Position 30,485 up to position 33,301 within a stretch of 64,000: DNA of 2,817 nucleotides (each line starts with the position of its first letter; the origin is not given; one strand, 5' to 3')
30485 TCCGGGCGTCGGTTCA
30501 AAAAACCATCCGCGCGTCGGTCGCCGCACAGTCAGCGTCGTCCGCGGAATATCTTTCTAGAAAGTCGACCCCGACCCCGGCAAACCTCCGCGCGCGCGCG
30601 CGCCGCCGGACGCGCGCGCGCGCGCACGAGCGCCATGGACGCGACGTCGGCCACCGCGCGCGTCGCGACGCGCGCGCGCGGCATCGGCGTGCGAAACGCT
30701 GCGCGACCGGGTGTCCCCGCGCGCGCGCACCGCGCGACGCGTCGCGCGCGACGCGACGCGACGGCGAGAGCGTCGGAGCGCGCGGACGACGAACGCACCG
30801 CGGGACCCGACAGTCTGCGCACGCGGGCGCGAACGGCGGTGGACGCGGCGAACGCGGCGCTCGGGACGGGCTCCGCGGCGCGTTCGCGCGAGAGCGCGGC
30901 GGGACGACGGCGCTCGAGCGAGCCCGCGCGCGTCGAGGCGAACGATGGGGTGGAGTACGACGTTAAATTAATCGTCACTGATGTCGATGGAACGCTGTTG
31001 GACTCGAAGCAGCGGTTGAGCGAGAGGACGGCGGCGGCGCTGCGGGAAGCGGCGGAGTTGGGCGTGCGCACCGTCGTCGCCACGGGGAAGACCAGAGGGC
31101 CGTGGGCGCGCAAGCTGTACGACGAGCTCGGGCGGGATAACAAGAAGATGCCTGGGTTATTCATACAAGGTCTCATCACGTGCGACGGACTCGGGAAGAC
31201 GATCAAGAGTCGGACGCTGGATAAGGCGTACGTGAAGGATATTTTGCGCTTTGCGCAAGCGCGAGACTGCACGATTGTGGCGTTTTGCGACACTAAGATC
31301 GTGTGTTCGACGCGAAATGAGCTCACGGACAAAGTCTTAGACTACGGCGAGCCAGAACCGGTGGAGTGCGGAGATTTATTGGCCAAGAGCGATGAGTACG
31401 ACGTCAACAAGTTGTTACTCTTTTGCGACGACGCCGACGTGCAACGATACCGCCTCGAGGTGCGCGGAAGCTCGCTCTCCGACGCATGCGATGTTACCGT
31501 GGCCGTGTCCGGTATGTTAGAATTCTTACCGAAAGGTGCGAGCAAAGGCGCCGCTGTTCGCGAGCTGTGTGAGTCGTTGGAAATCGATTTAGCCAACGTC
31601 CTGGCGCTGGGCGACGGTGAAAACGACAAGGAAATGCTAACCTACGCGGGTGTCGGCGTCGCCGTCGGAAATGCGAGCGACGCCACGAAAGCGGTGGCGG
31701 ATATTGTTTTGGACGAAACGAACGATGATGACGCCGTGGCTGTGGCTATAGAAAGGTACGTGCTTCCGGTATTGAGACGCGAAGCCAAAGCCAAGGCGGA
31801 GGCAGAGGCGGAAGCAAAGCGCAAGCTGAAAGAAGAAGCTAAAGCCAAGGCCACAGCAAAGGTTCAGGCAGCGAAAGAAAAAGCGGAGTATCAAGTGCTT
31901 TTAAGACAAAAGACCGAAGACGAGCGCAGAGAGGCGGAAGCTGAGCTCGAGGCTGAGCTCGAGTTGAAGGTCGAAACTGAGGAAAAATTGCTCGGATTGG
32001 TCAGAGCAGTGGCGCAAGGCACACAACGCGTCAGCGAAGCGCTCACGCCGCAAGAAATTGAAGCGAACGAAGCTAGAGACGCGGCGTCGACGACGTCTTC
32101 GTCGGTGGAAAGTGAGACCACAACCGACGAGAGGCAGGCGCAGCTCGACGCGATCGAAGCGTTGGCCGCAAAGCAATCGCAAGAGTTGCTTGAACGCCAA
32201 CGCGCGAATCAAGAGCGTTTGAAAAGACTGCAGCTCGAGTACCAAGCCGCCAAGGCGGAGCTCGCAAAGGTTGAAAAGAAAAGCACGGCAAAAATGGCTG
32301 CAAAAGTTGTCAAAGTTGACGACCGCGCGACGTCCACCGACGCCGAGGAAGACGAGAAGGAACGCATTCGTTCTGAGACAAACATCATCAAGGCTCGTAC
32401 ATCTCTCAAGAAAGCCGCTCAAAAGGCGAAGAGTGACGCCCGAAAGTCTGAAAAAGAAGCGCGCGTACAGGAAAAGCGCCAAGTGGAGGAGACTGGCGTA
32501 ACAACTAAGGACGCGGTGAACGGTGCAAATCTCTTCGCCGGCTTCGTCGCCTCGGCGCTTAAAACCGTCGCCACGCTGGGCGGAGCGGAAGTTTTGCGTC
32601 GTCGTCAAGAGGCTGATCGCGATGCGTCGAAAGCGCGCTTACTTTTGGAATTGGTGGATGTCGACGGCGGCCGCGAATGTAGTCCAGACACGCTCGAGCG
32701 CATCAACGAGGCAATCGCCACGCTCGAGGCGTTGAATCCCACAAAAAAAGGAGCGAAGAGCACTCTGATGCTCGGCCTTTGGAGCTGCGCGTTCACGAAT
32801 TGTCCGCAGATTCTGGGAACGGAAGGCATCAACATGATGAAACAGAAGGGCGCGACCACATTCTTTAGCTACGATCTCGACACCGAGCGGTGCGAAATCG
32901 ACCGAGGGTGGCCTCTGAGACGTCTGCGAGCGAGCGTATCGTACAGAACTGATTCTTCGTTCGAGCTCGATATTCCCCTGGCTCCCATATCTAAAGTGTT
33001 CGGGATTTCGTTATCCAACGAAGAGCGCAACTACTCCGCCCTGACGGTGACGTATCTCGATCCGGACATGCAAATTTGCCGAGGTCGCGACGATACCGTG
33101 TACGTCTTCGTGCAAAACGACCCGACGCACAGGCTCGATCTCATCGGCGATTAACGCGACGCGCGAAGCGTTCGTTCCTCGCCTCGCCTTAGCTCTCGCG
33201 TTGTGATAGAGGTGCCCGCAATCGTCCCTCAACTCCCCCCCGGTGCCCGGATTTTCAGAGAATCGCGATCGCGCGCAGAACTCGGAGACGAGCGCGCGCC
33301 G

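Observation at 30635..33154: Unusual tripartite architecture: Cof-type HAD phosphatase, ~250-aa coiled coil, then plastid fibrillin (PAP) domain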

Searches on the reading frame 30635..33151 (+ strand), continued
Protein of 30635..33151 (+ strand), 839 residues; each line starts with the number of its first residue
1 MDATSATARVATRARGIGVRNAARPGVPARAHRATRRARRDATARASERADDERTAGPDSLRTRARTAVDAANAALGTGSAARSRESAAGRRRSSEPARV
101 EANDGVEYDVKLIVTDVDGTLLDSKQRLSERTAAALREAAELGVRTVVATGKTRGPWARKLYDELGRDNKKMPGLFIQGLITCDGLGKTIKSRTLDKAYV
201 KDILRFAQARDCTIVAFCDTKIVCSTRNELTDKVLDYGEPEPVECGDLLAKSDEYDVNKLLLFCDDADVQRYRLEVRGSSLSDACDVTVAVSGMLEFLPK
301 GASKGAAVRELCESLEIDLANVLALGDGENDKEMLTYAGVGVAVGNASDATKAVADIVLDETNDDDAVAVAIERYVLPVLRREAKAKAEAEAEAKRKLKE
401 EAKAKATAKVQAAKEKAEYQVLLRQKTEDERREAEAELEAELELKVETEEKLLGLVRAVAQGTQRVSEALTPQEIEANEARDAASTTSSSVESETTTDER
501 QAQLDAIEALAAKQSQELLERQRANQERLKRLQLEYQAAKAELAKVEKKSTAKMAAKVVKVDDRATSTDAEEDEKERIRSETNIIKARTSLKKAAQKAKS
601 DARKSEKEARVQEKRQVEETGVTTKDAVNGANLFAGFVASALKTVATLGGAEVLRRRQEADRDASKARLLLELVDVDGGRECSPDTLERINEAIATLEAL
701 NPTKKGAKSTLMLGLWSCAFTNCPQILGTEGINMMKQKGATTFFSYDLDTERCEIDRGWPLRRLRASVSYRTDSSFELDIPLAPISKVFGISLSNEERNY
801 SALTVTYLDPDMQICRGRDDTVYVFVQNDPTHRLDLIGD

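Call 65: list_cluster_members(proteins=[P0210, P0213, P0214, P0215, P0216, P0217, P0218, P0219, P0226, P0239])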
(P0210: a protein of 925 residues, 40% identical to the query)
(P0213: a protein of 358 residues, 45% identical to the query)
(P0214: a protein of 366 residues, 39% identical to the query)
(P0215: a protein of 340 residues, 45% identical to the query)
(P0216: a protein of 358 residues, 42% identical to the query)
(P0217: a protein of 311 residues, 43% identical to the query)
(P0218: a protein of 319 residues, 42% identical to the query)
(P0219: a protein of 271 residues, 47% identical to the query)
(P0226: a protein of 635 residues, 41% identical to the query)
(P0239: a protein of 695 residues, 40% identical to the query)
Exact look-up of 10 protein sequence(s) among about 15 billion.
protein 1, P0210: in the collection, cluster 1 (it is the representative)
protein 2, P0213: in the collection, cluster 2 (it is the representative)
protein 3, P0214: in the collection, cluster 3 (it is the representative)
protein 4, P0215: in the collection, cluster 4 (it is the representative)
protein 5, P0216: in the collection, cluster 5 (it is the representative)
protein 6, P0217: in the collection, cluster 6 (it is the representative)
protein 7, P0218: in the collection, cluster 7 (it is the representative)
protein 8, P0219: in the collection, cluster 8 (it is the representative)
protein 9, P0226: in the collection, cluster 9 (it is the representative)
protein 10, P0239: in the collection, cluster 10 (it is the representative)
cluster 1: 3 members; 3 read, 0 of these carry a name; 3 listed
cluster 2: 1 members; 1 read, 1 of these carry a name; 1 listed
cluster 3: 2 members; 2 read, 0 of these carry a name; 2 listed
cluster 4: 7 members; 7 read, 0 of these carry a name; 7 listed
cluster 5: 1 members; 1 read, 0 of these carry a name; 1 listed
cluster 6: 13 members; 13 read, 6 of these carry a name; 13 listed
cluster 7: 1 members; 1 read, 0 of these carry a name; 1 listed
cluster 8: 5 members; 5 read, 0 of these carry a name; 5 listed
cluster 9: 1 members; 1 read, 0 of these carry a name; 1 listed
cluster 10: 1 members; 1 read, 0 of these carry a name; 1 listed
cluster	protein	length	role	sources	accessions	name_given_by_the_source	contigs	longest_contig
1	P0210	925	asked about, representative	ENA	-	-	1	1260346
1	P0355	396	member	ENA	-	-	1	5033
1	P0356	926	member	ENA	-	-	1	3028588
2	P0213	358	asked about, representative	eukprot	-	jgi/Mesen1/3045/ME000018S02360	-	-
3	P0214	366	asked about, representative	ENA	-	-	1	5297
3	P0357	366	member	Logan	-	-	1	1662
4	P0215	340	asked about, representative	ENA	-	-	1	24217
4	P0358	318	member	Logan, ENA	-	-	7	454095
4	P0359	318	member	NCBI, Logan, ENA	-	-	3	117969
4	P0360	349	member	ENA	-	-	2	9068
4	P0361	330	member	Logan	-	-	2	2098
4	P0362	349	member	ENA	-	-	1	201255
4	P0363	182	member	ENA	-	-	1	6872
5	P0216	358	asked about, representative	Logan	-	-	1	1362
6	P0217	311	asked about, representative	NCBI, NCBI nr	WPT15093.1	Endoribonuclease YBEY [Picochlorum sp. SENEW3]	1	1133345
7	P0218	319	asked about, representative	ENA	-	-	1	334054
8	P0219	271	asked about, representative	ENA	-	-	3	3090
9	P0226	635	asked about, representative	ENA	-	-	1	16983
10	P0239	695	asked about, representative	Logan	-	-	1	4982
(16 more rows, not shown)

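Call 74: list_cluster_members(proteins=[P0056, P0211, P0020, P0023, P0032, P0041, P0022, P0021, P0017, P0003])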
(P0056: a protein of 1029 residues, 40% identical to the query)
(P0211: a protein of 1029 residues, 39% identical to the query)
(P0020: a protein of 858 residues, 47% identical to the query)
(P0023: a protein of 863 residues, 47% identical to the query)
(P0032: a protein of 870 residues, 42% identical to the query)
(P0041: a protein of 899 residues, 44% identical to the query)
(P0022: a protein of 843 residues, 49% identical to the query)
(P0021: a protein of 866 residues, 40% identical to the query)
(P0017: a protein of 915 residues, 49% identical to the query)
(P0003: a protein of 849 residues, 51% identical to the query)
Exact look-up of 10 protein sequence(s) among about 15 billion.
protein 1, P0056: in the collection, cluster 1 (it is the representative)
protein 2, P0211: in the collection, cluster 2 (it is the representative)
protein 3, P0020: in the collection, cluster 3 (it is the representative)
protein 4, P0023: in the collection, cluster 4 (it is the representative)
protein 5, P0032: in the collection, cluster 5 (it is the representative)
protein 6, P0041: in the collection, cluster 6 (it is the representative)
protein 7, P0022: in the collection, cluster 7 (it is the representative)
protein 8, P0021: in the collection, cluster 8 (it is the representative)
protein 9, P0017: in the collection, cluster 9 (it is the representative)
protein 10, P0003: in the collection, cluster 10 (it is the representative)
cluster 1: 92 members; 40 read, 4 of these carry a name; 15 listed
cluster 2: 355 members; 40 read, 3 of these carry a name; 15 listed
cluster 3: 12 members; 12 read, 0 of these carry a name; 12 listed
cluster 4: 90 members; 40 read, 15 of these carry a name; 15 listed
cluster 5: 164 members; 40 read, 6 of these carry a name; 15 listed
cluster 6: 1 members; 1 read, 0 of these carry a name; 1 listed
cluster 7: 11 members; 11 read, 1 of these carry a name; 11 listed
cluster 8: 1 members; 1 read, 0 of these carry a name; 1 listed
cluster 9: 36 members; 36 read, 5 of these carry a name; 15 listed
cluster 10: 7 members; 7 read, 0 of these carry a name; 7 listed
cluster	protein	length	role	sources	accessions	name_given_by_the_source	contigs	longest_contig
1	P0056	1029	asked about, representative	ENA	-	-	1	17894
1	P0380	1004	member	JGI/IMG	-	Cof subfamily protein (haloacid dehalogenase superfamily)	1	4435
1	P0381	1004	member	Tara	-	strand:- start:65 stop:3079 length:3015 start_codon:yes stop_codon:yes gene_type:complete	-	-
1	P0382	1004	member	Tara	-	strand:+ start:226 stop:3240 length:3015 start_codon:yes stop_codon:yes gene_type:complete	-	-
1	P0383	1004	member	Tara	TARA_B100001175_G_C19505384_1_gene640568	strand:- start:116 stop:3130 length:3015 start_codon:yes stop_codon:yes gene_type:complete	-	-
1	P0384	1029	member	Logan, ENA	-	-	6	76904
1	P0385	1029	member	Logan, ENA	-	-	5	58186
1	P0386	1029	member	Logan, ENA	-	-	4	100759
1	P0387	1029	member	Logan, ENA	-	-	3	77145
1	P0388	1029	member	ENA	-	-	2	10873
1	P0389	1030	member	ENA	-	-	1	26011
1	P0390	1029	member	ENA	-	-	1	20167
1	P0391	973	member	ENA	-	-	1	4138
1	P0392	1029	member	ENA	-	-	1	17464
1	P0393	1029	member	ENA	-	-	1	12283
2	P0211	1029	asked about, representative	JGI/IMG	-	-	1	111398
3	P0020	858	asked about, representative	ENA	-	-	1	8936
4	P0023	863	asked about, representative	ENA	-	-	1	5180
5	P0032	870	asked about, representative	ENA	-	-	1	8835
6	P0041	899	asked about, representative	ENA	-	-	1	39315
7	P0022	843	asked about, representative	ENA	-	-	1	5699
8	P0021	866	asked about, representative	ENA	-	-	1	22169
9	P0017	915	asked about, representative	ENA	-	-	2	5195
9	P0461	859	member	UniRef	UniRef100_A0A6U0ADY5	Plastid lipid-associated protein/fibrillin conserved domain-containing protein n=1 ...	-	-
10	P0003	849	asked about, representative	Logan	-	-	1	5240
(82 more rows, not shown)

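Call 75: search_protein_families(library=pfam, proteins=[P0461, P0356], max_evalue=0.01)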
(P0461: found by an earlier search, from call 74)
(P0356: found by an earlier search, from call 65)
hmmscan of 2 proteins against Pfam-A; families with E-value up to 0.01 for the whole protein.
P0461 (859 aa): 6 families
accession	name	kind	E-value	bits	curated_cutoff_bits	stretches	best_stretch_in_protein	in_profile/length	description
PF08282.18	Hydrolase_3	-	7.8e-46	157.3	20.9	1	100-357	1-254/255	haloacid dehalogenase-like hydrolase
PF05116.19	S6PP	-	1.1e-13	51.8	20.3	1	278-362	154-235/247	Sucrose-6F-phosphate phosphohydrolase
PF04755.18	PAP_fibrillin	-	1.8e-11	44.8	22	1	683-751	3-69/198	PAP_fibrillin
PF00702.32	Hydrolase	-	6.4e-07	30.4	26.4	1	285-325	151-191/191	haloacid dehalogenase-like hydrolase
PF15394.11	DUF4616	-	0.00069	19.2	27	1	542-725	69-242/524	Domain of unknown function (DUF4616)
PF12710.13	HAD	-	0.0094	16.8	27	0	280-321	145-188/189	haloacid dehalogenase-like hydrolase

P0356 (926 aa): 4 families
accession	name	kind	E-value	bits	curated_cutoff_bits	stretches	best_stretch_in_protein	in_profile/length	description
PF08282.18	Hydrolase_3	-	7.1e-35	121.4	20.9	1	99-383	1-255/255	haloacid dehalogenase-like hydrolase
PF05116.19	S6PP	-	4e-09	36.9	20.3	1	302-362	154-214/247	Sucrose-6F-phosphate phosphohydrolase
PF00702.32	Hydrolase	-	1.5e-05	25.9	26.4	1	310-349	152-191/191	haloacid dehalogenase-like hydrolase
PF04755.18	PAP_fibrillin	-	0.0043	17.5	22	0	715-779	4-67/198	PAP_fibrillin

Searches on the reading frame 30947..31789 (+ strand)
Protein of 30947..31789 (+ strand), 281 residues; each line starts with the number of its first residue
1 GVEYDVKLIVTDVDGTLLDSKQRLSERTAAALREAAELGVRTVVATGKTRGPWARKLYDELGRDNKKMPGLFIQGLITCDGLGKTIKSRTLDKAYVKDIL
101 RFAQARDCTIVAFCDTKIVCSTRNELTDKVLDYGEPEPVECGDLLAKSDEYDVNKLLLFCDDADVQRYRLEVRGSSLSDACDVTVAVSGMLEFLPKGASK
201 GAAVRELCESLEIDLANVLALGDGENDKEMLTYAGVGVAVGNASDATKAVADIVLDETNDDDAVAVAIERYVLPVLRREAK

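Call 19: search_solved_structures(query=window:30947-31789:+, max_evalue=1e-10, show_alignments=1)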
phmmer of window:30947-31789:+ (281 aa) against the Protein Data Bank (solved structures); distinct sequences matched with E-value up to 1e-10: 14.
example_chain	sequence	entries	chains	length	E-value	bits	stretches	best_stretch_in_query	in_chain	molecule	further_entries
4qjb_A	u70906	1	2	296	6.8e-25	91.5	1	5-266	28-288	Haloacid dehalogenase-like hydrolase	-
4zev_A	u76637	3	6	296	8.9e-24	87.9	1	5-266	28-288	PfHAD1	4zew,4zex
1nrw_A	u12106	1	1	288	8.3e-23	84.7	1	174-267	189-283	hypothetical protein, haloacid dehalogenase-like hydrolase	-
3niw_A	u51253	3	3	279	5.8e-21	78.6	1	6-271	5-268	Haloacid dehalogenase-like hydrolase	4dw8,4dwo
3mpo_A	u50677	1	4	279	5.7e-20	75.4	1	5-273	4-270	Predicted hydrolase of the HAD superfamily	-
1rkq_A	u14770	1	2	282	7.3e-19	71.7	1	185-273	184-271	Hypothetical protein yidA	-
2pq0_A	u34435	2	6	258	2e-18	70.3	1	192-257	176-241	Hypothetical conserved protein GK1056 | Hypothetical conserved protein, GK1056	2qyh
2b30_A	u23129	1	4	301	6.9e-15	58.7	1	5-270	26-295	Pvivax hypothetical protein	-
3r4c_A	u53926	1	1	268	5.5e-14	55.8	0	197-264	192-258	Hydrolase, haloacid dehalogenase-like hydrolase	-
1nf2_A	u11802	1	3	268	1.5e-12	51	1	8-271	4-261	phosphatase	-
1ymq_A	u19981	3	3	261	2.8e-12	50.2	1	7-270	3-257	sugar-phosphate phosphatase BT4131 | Putative uncharacterized protein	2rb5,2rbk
3pgv_A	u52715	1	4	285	9e-12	48.5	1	7-266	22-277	haloacid dehalogenase-like hydrolase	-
2rar_A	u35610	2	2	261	3.5e-11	46.5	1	7-270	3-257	Putative uncharacterized protein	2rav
1rlm_A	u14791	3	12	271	3.8e-11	46.4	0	188-266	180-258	Phosphatase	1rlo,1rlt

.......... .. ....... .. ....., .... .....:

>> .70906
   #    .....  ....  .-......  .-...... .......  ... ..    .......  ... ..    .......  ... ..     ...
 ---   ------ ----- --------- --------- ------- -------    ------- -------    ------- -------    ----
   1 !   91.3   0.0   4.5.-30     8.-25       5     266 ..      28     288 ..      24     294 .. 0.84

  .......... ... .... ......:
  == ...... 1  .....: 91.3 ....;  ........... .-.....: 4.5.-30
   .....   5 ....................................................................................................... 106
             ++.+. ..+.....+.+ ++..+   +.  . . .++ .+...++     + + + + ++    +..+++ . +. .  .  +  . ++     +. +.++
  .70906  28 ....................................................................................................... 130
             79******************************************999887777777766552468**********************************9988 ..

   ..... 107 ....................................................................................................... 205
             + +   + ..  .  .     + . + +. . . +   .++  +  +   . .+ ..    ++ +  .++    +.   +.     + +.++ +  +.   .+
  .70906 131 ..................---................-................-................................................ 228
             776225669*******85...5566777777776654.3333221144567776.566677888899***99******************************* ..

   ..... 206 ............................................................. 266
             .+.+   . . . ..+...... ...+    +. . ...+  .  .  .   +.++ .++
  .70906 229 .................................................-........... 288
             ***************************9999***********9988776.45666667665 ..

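Call 61: find_related_loci(query=A4, collection=genome_contigs, flank=2000)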
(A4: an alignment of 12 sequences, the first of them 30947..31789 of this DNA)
Query A4 (281 aa) in genome_contigs; peptide patterns used: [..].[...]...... (x = any residue, [..] = any of these).
600 stretches matched a pattern (row limit reached: there are more); 487 encode a relative of the query (tblastn E <= 1e-3); the best 80 are kept; 80 distinct loci.
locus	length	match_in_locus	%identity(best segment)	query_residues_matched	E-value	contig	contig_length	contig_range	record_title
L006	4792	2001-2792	43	5-273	2e-59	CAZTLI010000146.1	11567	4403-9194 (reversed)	MAG TPA_asm: uncultured Anaerolineaceae bacterium isolate SRP323723_co1_139 genome assembly, contig: NODE_4735_length_11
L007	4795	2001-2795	42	6-273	1e-57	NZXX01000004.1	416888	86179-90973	MAG: Anaerolineaceae bacterium isolate NAT290 MHASMcontig_914091, whole genome shotgun sequence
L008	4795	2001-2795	44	6-273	2e-57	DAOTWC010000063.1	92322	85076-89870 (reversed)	MAG TPA_asm: Anaerolineae bacterium isolate H113_104 k137_1486451, whole genome shotgun sequence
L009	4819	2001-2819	41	6-281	2e-57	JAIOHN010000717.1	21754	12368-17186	MAG: Anaerolineae bacterium isolate MAG_05 contig_234993, whole genome shotgun sequence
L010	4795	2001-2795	43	6-273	5e-57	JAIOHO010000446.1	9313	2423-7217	MAG: Anaerolineae bacterium isolate MAG_06 contig_141742, whole genome shotgun sequence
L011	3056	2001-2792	42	5-273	2e-57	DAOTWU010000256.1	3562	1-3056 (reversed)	MAG TPA_asm: Anaerolineae bacterium isolate H16_164 k91_746205, whole genome shotgun sequence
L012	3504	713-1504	41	5-273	1e-55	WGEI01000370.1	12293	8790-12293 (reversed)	MAG: Anaerolineae bacterium isolate S146_30 k151_594052, whole genome shotgun sequence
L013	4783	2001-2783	40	6-272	7e-55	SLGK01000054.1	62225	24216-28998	MAG: Anaerolineae bacterium isolate CSSed162cmB_92 CSSed16-2cmB-298, whole genome shotgun sequence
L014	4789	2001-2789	38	5-272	1e-54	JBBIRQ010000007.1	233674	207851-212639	MAG: Anaerolineaceae bacterium isolate SLF170214_bin_353 NODE_36_length_233674_cov_5.62722, whole genome shotgun sequenc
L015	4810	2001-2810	40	1-273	2e-54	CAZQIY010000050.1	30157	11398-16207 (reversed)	MAG TPA_asm: uncultured Anaerolineaceae bacterium isolate SRP268622_co1_413 genome assembly, contig: NODE_3004_length_30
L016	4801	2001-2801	41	2-273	2e-54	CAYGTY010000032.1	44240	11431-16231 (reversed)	MAG TPA_asm: uncultured Anaerolineaceae bacterium isolate ERP117304_co3_241 genome assembly, contig: NODE_1264_length_44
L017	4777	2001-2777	41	5-273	1e-53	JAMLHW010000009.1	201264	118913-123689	MAG: Anaerolineae bacterium isolate ACE_NR_CHLO5 ACE_NR_CHLO5_9, whole genome shotgun sequence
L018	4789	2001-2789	42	5-272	4e-53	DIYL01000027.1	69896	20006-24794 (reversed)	MAG TPA_asm: Anaerolineales bacterium UBA6055 UBA6055_contig_369, whole genome shotgun sequence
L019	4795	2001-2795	44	6-273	2e-52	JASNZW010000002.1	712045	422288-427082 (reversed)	MAG: Anaerolineae bacterium isolate CHLO-14 HKU-EGSB-CHLO-14_2, whole genome shotgun sequence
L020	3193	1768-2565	42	5-273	2e-52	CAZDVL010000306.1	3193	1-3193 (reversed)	MAG TPA_asm: uncultured Anaerolineaceae bacterium isolate binchicken_co235_187 genome assembly, contig: NODE_60931_lengt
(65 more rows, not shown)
